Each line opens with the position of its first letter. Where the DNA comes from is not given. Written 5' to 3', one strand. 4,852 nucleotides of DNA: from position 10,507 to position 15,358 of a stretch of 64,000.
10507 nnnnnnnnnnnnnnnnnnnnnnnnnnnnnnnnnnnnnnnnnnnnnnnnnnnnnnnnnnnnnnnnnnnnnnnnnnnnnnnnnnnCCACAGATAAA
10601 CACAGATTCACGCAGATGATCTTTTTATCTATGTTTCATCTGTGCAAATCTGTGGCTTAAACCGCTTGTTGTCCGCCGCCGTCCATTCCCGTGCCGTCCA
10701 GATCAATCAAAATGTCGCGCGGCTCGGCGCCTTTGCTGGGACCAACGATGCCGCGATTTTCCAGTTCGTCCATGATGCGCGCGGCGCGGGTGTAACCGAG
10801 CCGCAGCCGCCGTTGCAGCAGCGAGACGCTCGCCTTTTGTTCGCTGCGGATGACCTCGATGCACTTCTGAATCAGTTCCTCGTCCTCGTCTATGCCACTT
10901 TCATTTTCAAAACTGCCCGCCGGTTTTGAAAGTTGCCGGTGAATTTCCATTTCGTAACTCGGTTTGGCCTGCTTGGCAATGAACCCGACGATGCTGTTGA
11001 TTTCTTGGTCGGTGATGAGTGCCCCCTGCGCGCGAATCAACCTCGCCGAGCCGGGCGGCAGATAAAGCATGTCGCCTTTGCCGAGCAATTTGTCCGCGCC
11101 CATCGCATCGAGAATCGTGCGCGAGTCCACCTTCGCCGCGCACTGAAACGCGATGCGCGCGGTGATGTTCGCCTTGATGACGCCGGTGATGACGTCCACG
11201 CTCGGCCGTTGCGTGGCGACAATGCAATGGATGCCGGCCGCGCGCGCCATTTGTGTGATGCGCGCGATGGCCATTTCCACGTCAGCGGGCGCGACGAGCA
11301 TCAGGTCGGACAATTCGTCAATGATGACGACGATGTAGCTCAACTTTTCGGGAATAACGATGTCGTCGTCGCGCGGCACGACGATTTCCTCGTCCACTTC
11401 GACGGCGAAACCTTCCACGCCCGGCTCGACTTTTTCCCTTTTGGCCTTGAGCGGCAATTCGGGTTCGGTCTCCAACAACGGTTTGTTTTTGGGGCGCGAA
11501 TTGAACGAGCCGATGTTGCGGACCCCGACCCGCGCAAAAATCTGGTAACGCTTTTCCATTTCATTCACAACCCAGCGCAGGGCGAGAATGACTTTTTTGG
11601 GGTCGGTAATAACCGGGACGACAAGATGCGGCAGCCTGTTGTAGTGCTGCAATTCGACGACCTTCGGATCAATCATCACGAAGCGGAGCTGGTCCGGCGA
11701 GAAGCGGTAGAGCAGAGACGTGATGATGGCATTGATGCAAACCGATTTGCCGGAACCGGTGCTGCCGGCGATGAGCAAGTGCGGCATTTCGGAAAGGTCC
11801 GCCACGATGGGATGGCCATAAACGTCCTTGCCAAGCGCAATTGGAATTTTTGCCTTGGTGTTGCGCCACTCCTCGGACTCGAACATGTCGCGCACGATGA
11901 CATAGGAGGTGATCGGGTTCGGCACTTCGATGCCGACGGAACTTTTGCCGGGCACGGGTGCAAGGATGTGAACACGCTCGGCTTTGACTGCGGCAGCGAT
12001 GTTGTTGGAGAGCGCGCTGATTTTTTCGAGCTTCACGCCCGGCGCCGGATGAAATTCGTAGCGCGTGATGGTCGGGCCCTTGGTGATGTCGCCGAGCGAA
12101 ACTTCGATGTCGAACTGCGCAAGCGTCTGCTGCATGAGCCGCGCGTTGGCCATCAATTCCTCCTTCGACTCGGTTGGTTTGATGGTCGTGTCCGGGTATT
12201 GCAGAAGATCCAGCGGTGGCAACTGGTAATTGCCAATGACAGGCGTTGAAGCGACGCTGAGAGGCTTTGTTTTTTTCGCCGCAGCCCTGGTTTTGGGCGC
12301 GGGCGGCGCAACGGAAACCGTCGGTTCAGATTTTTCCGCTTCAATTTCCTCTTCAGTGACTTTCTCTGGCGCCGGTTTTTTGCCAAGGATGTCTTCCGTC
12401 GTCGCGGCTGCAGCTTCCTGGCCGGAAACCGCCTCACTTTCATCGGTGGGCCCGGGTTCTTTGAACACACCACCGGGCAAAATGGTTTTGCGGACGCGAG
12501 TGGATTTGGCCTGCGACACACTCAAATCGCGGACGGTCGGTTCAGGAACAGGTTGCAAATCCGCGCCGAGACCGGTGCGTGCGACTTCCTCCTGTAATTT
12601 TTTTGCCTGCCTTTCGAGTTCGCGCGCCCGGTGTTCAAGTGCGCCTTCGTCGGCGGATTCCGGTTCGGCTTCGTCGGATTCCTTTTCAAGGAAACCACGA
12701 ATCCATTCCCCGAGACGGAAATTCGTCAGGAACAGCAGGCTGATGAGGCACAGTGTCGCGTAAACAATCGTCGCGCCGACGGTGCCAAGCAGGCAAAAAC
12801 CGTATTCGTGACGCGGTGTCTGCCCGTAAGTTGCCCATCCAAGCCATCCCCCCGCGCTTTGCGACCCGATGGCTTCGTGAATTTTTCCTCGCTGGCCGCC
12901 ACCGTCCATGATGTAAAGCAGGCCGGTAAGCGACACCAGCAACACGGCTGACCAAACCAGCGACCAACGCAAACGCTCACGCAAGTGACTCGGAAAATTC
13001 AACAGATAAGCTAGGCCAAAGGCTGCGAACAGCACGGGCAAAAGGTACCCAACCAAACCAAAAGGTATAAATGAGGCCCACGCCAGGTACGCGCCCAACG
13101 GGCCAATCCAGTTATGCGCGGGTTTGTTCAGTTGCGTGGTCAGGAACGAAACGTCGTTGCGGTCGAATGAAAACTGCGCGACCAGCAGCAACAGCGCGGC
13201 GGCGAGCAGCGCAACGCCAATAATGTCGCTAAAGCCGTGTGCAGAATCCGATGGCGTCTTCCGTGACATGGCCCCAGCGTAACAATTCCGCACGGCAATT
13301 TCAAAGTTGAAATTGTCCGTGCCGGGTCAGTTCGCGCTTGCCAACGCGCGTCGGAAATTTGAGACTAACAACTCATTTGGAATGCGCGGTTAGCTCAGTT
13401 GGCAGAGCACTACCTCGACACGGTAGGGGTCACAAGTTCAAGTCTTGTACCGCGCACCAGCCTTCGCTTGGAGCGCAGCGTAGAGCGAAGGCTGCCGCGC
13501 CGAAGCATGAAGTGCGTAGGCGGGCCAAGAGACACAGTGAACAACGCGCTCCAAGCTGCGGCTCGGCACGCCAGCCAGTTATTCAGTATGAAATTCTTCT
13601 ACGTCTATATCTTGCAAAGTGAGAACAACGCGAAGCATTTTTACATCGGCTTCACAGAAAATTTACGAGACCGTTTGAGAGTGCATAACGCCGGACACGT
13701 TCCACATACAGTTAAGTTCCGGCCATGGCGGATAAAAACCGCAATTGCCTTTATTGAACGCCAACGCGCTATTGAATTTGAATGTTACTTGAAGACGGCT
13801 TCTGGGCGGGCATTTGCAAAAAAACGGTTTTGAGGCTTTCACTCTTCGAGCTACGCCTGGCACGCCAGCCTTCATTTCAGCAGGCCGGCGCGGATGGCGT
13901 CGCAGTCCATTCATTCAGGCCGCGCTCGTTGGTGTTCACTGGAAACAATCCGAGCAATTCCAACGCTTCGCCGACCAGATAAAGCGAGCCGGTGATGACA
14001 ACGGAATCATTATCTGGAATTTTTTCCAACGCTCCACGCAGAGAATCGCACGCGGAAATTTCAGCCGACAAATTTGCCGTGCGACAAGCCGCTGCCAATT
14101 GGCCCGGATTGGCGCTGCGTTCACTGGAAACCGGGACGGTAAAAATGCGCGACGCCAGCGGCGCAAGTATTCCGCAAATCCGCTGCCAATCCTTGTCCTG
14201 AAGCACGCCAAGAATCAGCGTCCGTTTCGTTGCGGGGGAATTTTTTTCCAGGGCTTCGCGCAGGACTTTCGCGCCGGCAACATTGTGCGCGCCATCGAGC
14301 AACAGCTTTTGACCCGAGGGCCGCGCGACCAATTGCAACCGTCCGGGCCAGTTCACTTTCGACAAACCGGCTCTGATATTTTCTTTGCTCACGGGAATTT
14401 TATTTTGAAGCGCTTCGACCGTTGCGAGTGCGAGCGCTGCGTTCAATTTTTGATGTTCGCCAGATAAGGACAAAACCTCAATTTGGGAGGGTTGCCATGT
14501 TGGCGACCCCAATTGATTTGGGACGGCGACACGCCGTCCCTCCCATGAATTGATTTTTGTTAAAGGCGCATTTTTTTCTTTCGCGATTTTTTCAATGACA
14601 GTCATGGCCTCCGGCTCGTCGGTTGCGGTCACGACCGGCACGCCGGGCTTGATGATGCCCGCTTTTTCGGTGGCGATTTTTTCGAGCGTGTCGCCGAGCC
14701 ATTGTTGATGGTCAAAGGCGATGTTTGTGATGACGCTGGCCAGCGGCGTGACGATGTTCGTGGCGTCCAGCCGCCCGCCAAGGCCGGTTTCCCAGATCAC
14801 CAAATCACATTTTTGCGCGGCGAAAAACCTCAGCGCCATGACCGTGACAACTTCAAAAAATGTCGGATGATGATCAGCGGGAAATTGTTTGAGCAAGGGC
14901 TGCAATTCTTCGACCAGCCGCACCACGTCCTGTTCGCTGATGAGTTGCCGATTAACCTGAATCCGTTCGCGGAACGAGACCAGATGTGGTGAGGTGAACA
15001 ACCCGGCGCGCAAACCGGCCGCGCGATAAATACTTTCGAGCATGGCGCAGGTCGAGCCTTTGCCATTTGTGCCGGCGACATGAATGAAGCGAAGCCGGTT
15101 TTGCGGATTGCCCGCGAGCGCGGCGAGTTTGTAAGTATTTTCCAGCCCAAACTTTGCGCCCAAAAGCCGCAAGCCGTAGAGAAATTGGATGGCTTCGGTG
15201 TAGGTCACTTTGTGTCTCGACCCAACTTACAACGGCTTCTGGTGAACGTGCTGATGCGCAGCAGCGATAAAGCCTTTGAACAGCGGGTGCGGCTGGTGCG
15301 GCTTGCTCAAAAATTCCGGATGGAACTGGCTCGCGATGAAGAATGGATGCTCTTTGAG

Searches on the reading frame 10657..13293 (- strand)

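Call 37: search_protein_families(library=pfam, proteins=[window:10657-13293:-], max_evalue=0.00001)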
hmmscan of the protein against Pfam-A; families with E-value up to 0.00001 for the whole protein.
window:10657-13293:- (878 aa): 4 families
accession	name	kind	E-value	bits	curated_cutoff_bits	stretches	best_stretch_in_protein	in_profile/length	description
PF01580.24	FtsK_SpoIIIE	-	6.7e-68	228.9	24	1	467-699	2-221/221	FtsK/SpoIIIE family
PF17854.6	FtsK_alpha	-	2.5e-31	108.3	22.9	1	358-459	1-101/101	FtsK alpha domain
PF09397.16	FtsK_gamma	-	4.5e-25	87.6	30.6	1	803-863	2-62/63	Ftsk gamma domain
PF13491.11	FtsK_4TM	-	2e-19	70.3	23.1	1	21-198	4-167/171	4TM region of DNA translocase FtsK/SpoIIIE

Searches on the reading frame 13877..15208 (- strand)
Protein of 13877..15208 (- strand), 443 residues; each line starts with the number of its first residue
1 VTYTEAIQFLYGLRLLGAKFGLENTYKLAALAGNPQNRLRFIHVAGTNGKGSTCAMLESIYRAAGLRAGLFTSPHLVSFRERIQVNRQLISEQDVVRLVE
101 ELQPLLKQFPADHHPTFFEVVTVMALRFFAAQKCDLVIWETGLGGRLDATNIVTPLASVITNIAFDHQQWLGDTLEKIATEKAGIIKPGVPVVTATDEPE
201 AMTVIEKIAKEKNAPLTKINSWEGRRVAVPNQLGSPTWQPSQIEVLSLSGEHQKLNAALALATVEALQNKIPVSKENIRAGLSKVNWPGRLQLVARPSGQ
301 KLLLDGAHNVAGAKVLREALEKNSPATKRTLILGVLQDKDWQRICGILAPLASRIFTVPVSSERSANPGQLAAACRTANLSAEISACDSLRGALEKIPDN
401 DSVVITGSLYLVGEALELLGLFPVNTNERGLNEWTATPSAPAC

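Call 37: search_protein_families(library=pfam, proteins=[window:13877-15208:-], max_evalue=0.00001)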
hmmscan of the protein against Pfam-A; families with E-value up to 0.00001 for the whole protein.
window:13877-15208:- (443 aa): 2 families
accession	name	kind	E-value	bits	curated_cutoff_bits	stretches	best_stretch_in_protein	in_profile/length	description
PF02875.26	Mur_ligase_C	-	6.9e-13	50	28.4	1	289-408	1-126/127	Mur ligase, glutamate ligase domain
PF08245.18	Mur_ligase_M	-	3.4e-11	43.9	24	1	44-263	1-199/200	Mur ligase middle domain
